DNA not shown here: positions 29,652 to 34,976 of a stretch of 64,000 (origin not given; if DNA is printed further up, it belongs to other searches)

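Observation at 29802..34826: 1,675-aa DUF2341/LamG modular giant protein embedded at the head of the type IV pilus locus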

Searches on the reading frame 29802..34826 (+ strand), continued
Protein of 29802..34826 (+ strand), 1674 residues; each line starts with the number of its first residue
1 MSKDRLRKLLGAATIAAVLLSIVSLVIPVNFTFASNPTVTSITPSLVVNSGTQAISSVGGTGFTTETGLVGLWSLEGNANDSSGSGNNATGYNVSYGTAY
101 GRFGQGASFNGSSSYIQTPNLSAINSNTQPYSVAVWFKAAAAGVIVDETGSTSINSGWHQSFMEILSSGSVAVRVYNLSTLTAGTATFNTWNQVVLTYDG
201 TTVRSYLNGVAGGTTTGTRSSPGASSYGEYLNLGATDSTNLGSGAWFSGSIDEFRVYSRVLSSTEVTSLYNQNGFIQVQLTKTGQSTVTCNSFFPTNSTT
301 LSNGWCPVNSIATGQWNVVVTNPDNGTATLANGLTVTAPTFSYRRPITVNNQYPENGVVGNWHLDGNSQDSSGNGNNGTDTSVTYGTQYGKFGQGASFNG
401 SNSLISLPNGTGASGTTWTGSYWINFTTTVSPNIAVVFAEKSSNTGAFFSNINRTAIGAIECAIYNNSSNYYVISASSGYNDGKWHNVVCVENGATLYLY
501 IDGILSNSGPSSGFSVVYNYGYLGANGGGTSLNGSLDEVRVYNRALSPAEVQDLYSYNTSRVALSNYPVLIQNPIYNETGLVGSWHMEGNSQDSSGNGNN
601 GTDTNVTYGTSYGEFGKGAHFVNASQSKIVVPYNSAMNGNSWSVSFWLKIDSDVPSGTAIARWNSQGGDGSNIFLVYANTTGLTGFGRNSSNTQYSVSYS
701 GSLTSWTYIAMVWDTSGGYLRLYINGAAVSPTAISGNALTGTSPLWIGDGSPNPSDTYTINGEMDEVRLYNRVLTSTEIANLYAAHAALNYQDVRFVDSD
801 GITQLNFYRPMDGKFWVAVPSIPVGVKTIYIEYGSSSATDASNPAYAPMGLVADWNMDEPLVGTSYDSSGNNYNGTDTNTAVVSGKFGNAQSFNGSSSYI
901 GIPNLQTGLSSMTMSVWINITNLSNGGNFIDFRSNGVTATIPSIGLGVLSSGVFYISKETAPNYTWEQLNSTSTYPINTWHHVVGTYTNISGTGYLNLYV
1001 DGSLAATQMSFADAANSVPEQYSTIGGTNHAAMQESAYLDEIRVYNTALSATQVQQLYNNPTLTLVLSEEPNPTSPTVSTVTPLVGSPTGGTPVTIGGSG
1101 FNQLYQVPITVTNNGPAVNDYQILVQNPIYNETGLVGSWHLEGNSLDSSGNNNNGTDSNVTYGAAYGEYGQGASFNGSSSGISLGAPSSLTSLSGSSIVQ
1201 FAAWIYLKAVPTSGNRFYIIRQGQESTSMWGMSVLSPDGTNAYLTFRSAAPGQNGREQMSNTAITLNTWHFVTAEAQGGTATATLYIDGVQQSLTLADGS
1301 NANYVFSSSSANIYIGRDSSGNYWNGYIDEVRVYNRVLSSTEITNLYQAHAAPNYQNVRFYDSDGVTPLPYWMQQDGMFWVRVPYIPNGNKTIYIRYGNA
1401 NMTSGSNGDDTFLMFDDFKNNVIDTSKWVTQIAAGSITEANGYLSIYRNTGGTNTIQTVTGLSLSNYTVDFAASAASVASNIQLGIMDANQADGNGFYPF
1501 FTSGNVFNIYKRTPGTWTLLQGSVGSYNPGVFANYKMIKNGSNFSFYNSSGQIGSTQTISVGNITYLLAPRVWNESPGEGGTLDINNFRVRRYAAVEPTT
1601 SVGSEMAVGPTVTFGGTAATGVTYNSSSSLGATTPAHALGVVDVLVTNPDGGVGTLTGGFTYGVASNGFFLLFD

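Call 16: find_homologous_proteins(query=window:29802-34826:+, max_evalue=1e-10)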
Query window:29802-34826:+ (1674 aa): 167 proteins with E <= 1e-10 among 8000 candidates; the best 120 are listed.
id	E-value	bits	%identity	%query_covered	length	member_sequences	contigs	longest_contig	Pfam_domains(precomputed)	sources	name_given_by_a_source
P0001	0.0e+0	3701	100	100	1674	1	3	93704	PF07953.21,PF00354.25,PF13385.14,PF02973.23,PF10102.15,PF02210.32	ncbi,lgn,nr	ncbi:MAG: DUF2341 domain-containing protein [Patescibacteria group bacterium]|nr:DUF2341 domain-cont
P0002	0.0e+0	1353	47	80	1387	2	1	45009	PF07953.21,PF06439.19,PF13385.14,PF02973.23,PF10102.15,PF02210.32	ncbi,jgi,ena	-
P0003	2.8e-267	908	43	64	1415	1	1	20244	PF07953.21,PF01833.31,PF00354.25,PF13385.14,PF02973.23,PF10102.15,PF02210.32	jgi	jgi:hypothetical protein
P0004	6.4e-119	417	29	77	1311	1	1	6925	PF00354.25,PF13385.14,PF02973.23,PF02210.32,PF00054.31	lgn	-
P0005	5.5e-109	384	28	61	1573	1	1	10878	PF07953.21,PF00354.25,PF13385.14,PF02973.23,PF02210.32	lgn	-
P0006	7.1e-91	324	28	60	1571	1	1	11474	PF22925.4,PF07953.21,PF00354.25,PF13385.14,PF02973.23,PF02210.32,PF00054.31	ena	-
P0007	2.1e-72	262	45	12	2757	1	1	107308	PF11617.14,PF13385.14,PF10102.15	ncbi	-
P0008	4.0e-65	238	28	39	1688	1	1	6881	PF22925.4,PF00354.25,PF13385.14,PF02973.23,PF10102.15,PF02210.32,PF00054.31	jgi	jgi:hypothetical protein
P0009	7.2e-63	231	57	4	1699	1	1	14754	PF16179.12,PF01833.31,PF20144.6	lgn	-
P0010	3.9e-61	225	27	60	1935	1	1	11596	PF24299.2,PF00354.25,PF13385.14,PF02973.23,PF02210.32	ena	-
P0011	8.4e-61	224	40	16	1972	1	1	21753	PF00801.27,PF13385.14,PF05345.19,PF18911.7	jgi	jgi:hypothetical protein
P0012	2.4e-60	223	27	59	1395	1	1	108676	PF00354.25,PF13385.14,PF02973.23,PF02210.32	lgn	-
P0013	2.2e-59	219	27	29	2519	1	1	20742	PF07953.21,PF13385.14,PF25788.3,PF02973.23,PF10102.15,PF02210.32,PF00054.31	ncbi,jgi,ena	ncbi:MAG: DUF2341 domain-containing protein [Thermoleophilia bacterium]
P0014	3.1e-57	212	26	26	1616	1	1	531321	PF06439.19,PF13385.14,PF10102.15,PF02210.32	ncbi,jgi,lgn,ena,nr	ncbi:DUF2341 domain-containing protein [Patescibacteria group bacterium]|nr:DUF2341 domain-containin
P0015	5.6e-57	211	24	59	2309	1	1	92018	PF07679.23,PF13895.13,PF07953.21,PF00354.25,PF13927.13,PF13385.14,PF00047.32,PF02973.23,PF02210.32,PF00054.31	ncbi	-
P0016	2.6e-55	206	24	60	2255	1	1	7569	PF22925.4,PF07953.21,PF06439.19,PF00354.25,PF13385.14,PF02973.23,PF02210.32,PF00054.31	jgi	jgi:hypothetical protein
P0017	2.1e-54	203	26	59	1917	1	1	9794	PF07953.21,PF00354.25,PF13385.14,PF02973.23,PF10102.15,PF02210.32,PF00054.31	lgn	-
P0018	2.7e-54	202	28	40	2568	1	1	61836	PF07953.21,PF00354.25,PF13385.14,PF02210.32,PF00054.31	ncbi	-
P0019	9.1e-54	201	26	43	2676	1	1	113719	PF07953.21,PF00354.25,PF13385.14,PF02973.23,PF10102.15,PF02210.32,PF00054.31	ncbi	ncbi:MAG: DUF2341 domain-containing protein [Candidatus Dojkabacteria bacterium]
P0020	3.0e-53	199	26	26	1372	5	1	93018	PF13385.14,PF18962.8,PF02973.23,PF02210.32,PF00041.28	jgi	-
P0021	5.3e-52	195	25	62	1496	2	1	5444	PF00354.25,PF13385.14,PF02973.23,PF10102.15,PF02210.32,PF00054.31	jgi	jgi:hypothetical protein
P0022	9.6e-46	174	25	51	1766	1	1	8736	PF22925.4,PF07953.21,PF13385.14,PF02973.23,PF10102.15,PF02210.32,PF00054.31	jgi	jgi:hypothetical protein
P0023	1.2e-45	174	26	76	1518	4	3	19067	PF13385.14,PF02973.23,PF10102.15,PF02210.32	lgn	-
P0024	1.1e-43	167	26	24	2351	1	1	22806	PF07953.21,PF00354.25,PF13385.14,PF02973.23,PF02210.32,PF00054.31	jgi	jgi:hypothetical protein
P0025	1.4e-43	167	24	70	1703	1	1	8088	PF07953.21,PF00354.25,PF13385.14,PF02973.23,PF10102.15,PF02210.32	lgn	-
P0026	2.3e-43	166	25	51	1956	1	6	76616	PF07953.21,PF00354.25,PF13385.14,PF10102.15,PF02210.32,PF00054.31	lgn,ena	-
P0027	1.1e-42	164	28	57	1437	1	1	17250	PF21722.5,PF07953.21,PF00354.25,PF13385.14,PF02210.32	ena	-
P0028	1.6e-42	163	24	52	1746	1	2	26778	PF07953.21,PF13385.14,PF10102.15,PF02210.32,PF00054.31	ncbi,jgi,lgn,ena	-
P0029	2.4e-42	163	23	60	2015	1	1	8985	PF07953.21,PF00354.25,PF13385.14,PF02973.23,PF10102.15,PF02210.32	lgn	-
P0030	1.1e-41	161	25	33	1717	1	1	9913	PF07953.21,PF13385.14,PF02973.23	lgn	-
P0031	9.4e-41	158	27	51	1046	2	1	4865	PF24299.2,PF13385.14,PF02973.23,PF02210.32,PF00054.31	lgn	-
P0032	4.7e-39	152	24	42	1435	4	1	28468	PF24299.2,PF13385.14,PF02973.23,PF02210.32,PF00054.31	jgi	-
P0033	4.8e-39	152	27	42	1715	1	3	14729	PF07953.21,PF00354.25,PF13385.14,PF02973.23,PF10102.15,PF02210.32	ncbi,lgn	-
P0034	1.1e-38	151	25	59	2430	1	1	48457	PF07953.21,PF00354.25,PF13385.14,PF02973.23,PF02210.32,PF00054.31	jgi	jgi:hypothetical protein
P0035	4.9e-38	149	26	76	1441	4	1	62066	PF24299.2,PF22925.4,PF07953.21,PF00354.25,PF13385.14,PF02973.23,PF02210.32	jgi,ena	-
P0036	5.6e-37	145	23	34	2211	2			PF07953.21,PF13385.14,PF02973.23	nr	nr:LamG domain-containing protein [Streptomyces sp. SID13031]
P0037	6.7e-37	145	27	26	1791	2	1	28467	PF01410.24,PF07953.21,PF13385.14,PF02973.23,PF10102.15,PF02210.32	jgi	jgi:hypothetical protein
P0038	8.5e-37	144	25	59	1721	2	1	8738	PF07953.21,PF06439.19,PF00354.25,PF13385.14,PF21708.5,PF02973.23,PF10102.15,PF02210.32,PF00054.31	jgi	-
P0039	8.6e-37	144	25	26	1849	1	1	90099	PF00354.25,PF13385.14,PF02973.23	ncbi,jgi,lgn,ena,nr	ncbi:LamG domain-containing protein [bacterium]|nr:LamG domain-containing protein [bacterium]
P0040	8.7e-36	141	29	14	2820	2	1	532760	PF22352.3,PF00801.27,PF13205.13,PF17957.8,PF13385.14,PF02973.23,PF02210.32,PF00041.28,PF07995.18,PF18911.7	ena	-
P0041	1.0e-35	141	24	59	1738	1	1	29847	PF22925.4,PF07953.21,PF00354.25,PF13385.14,PF10102.15,PF02210.32,PF00054.31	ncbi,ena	-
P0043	5.3e-35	139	26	33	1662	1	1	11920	PF21200.3,PF13385.14,PF25788.3,PF25833.1,PF02973.23,PF02210.32,PF16794.12,PF00041.28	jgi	jgi:fibronectin type 3 domain-containing protein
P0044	9.4e-35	138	26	59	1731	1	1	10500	PF13385.14,PF02973.23,PF10102.15,PF02210.32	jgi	jgi:hypothetical protein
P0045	3.0e-33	133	42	11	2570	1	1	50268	PF00801.27,PF24619.2,PF13385.14,PF06739.18,PF18911.7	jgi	jgi:hypothetical protein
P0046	6.2e-33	132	28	26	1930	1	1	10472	PF07953.21,PF00354.25,PF13385.14,PF02973.23,PF02210.32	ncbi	-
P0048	4.1e-32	129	24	59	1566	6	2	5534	PF22925.4,PF07953.21,PF00354.25,PF13385.14,PF02973.23,PF10102.15,PF02210.32,PF00054.31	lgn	-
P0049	4.2e-32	129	28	26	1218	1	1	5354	PF00059.28,PF13385.14,PF02973.23,PF02210.32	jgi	jgi:hypothetical protein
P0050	1.2e-31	127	26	46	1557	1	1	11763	PF21200.3,PF06439.19,PF13385.14,PF25788.3,PF25833.1,PF02210.32,PF00041.28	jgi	jgi:chitodextrinase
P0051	5.8e-31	125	32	12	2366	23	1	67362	PF22352.3,PF00801.27,PF13205.13,PF25832.1,PF17957.8,PF13385.14,PF25833.1,PF00041.28,PF07995.18,PF18911.7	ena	-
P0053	2.4e-30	123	26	59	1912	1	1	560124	PF00354.25,PF13385.14,PF02973.23,PF02210.32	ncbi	-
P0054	2.8e-30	123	26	42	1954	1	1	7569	PF00354.25,PF13385.14,PF10102.15,PF02210.32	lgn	-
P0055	3.9e-30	122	28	30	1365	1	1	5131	PF07679.23,PF13895.13,PF07686.24,PF07953.21,PF13927.13,PF13385.14,PF00047.32,PF28321.1,PF06832.19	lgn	-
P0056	5.1e-30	122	24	59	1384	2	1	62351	PF07953.21,PF00354.25,PF13385.14,PF02973.23,PF02210.32,PF00054.31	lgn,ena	-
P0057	5.5e-30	122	31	15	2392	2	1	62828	PF27332.1,PF07646.22,PF13418.13,PF13415.13,PF06439.19,PF02494.23,PF17957.8,PF13385.14,PF09118.18,PF01344.32,PF02973.23,PF02210.32,PF07250.18,PF09136.17,PF19077.7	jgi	jgi:hypothetical protein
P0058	5.5e-30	122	25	60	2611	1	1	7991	PF13385.14,PF10102.15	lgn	-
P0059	7.6e-30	121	25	44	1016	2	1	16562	PF24299.2,PF13385.14,PF02210.32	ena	-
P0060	2.3e-29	120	25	42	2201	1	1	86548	PF07953.21,PF00354.25,PF13385.14,PF02018.24,PF02973.23,PF10102.15,PF02210.32,PF00054.31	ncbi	-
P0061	4.2e-29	119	25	42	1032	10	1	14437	PF07953.21,PF00354.25,PF13927.13,PF13385.14,PF02973.23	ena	-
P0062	5.5e-29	119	28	46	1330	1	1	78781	PF13385.14,PF04885.20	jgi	jgi:hypothetical protein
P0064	6.6e-29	118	30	24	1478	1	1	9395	PF00354.25,PF13385.14,PF02210.32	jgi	-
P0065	7.1e-29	118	28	47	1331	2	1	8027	PF13385.14,PF04885.20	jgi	jgi:hypothetical protein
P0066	1.4e-28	117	27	46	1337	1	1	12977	PF13385.14,PF04885.20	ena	-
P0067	1.5e-28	117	24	35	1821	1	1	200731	PF22925.4,PF07953.21,PF06439.19,PF00354.25,PF13385.14,PF02973.23,PF10102.15,PF02210.32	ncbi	ncbi:MAG: DUF2341 domain-containing protein [Candidatus Komeilibacteria bacterium]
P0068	5.0e-28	115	26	43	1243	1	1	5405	PF24299.2,PF07953.21,PF00354.25,PF13385.14,PF02973.23,PF02210.32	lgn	-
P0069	1.2e-27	114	29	29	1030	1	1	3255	PF07953.21,PF00354.25,PF13385.14,PF02210.32,PF00054.31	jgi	jgi:hypothetical protein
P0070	2.1e-27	113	42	11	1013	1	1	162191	PF01833.31,PF13385.14,PF02210.32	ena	-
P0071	2.3e-27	113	27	25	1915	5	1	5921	PF22925.4,PF07953.21,PF06439.19,PF13385.14,PF02210.32,PF00054.31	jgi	jgi:hypothetical protein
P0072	2.7e-27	113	33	13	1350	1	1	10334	PF13385.14,PF20067.6,PF24684.2,PF02210.32,PF01436.28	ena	-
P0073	3.7e-27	113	26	43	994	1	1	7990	PF24299.2,PF13385.14,PF02973.23,PF02210.32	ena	-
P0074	6.1e-27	112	26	26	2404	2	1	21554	PF00354.25,PF13385.14,PF18962.8,PF02973.23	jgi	jgi:hypothetical protein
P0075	1.2e-26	111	27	31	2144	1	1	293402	PF25059.2,PF22925.4,PF13385.14,PF02210.32,PF00054.31,PF16656.12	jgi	jgi:hypothetical protein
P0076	1.5e-26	111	26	40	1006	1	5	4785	PF24299.2,PF13385.14,PF02210.32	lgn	-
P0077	2.1e-26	110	30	27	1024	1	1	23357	PF21722.5,PF13385.14,PF02973.23,PF02210.32,PF00054.31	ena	-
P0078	3.9e-26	109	26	44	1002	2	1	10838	PF24299.2,PF00354.25,PF13385.14,PF02973.23,PF02210.32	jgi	jgi:hypothetical protein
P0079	4.5e-26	109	26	43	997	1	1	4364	PF24299.2,PF13385.14,PF02210.32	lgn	-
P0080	5.3e-26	109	27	24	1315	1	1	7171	PF24299.2,PF13385.14,PF02973.23,PF02210.32,PF00054.31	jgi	-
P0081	6.0e-26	108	31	22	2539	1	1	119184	PF16655.13,PF25059.2,PF23376.2,PF13385.14,PF10102.15,PF00041.28,PF16656.12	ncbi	-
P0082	6.2e-26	108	34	10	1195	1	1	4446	PF00354.25,PF13385.14,PF02973.23,PF02210.32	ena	-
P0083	1.0e-25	108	25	42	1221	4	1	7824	PF24299.2,PF22925.4,PF06439.19,PF13385.14,PF02973.23,PF02210.32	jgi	-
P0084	2.0e-25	107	24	41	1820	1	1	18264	PF22925.4,PF06439.19,PF13385.14,PF02210.32,PF00054.31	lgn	-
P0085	2.1e-25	107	27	24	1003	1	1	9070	PF24299.2,PF13385.14,PF02973.23,PF02210.32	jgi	jgi:hypothetical protein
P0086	3.0e-25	106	28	30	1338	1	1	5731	PF13385.14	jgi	jgi:hypothetical protein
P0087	4.0e-25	106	24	47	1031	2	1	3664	PF24299.2,PF07953.21,PF13385.14,PF02210.32,PF00054.31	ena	-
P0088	5.5e-25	105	33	14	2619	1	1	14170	PF07646.22,PF13418.13,PF17957.8,PF13385.14,PF13750.13,PF09118.18,PF24981.2,PF01344.32,PF02973.23,PF02210.32,PF06832.19,PF07250.18,PF13964.13,PF19077.7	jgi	jgi:hypothetical protein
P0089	6.6e-25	105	27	34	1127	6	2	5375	PF13385.14,PF10102.15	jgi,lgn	jgi:hypothetical protein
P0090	7.3e-25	105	27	26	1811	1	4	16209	PF13715.13,PF07953.21,PF13385.14,PF17802.8,PF18998.7,PF13620.13,PF22904.4,PF00082.28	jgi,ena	-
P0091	1.2e-24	104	29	23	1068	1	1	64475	PF24299.2,PF07953.21,PF00354.25,PF13385.14,PF02973.23,PF02210.32,PF00054.31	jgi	jgi:hypothetical protein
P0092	1.5e-24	104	29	17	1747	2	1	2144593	PF13287.13,PF13385.14,PF13290.14,PF18998.7,PF10102.15,PF05345.19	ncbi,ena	-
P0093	1.6e-24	104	26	30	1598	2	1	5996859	PF13229.13,PF22925.4,PF07953.21,PF13385.14,PF02973.23,PF02210.32,PF16356.10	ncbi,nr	ncbi:LamG-like jellyroll fold domain-containing protein [Adhaeretor mobilis]|nr:LamG-like jellyroll 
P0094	2.2e-24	103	26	34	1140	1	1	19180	PF13385.14,PF10102.15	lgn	-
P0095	2.7e-24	103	24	60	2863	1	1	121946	PF07953.21,PF00354.25,PF13385.14,PF02973.23,PF02210.32,PF00054.31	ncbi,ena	-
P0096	4.1e-24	102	29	22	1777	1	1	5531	PF07953.21,PF13385.14,PF02210.32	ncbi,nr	ncbi:hypothetical protein KC660_00950, partial [Candidatus Dojkabacteria bacterium]|nr:hypothetical 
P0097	9.4e-24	101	29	30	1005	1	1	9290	PF21722.5,PF13385.14,PF02210.32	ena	-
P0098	9.9e-24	101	26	42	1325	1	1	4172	PF24299.2,PF07953.21,PF13385.14,PF02210.32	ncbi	-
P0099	1.0e-23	101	29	30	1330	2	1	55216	PF07953.21,PF13385.14,PF04885.20,PF01518.22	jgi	jgi:Concanavalin A-like lectin/glucanases superfamily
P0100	1.3e-23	101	26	40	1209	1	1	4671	PF24299.2,PF22925.4,PF06439.19,PF01833.31,PF13385.14,PF02973.23,PF02210.32,PF05345.19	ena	-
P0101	1.5e-23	101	26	28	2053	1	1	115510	PF07953.21,PF06439.19,PF17892.8,PF14683.13,PF09284.17,PF00354.25,PF13385.14,PF02210.32,PF00054.31,PF17963.8,PF22925.4,PF14686.13,PF25833.1,PF05345.19,PF00041.28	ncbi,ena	-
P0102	1.5e-23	101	24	38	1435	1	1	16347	PF07953.21,PF13385.14,PF02973.23,PF02210.32,PF00054.31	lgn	-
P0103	2.2e-23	100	25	43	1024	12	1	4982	PF24299.2,PF13385.14,PF02210.32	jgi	jgi:hypothetical protein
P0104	2.2e-23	100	23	64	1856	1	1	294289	PF07953.21,PF13385.14,PF10102.15,PF02210.32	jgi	jgi:Concanavalin A-like lectin/glucanases superfamily/Domain of unknown function (DUF2341)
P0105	3.1e-23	100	23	80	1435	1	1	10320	PF22925.4,PF07953.21,PF00354.25,PF13385.14,PF02210.32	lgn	-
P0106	5.2e-23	99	24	23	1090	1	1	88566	PF07953.21,PF06439.19,PF00354.25,PF13385.14,PF02973.23,PF02210.32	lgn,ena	-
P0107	8.2e-23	98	28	30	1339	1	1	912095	PF13385.14,PF04885.20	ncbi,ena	-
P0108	9.5e-23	98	28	26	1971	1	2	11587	PF01764.32,PF13385.14,PF02973.23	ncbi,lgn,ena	-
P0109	1.1e-22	98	26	24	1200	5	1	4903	PF24299.2,PF01833.31,PF13385.14,PF02210.32,PF05345.19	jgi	jgi:hypothetical protein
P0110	1.2e-22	98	28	18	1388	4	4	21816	PF22925.4,PF07953.21,PF00354.25,PF13385.14,PF02210.32,PF00054.31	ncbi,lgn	-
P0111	5.7e-22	95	25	30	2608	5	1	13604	PF05593.20,PF13385.14,PF25023.2,PF20148.5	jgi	jgi:RHS repeat-associated protein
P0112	3.1e-21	93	30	29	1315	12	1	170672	PF07953.21,PF13385.14,PF04885.20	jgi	jgi:hypothetical protein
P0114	1.9e-20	90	28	18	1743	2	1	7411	PF13385.14,PF18290.8,PF25788.3,PF10102.15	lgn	-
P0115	1.9e-20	90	27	22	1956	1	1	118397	PF13385.14,PF25788.3,PF02210.32,PF00054.31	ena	-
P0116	2.4e-20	90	25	57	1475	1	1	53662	PF24299.2,PF07953.21,PF00354.25,PF13385.14,PF02973.23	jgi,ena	-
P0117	5.0e-20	89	29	16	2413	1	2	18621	PF00801.27,PF07250.18,PF13385.14,PF09118.18,PF10102.15,PF18911.7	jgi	jgi:hypothetical protein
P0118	1.1e-19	88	27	26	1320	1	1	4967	PF24299.2,PF13385.14,PF02973.23,PF02210.32,PF00054.31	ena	-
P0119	1.2e-19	88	25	59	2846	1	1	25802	PF07953.21,PF13385.14,PF02210.32,PF00054.31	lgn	-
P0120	1.7e-19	87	27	25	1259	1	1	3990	PF24299.2,PF01833.31,PF13385.14,PF02210.32,PF05345.19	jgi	-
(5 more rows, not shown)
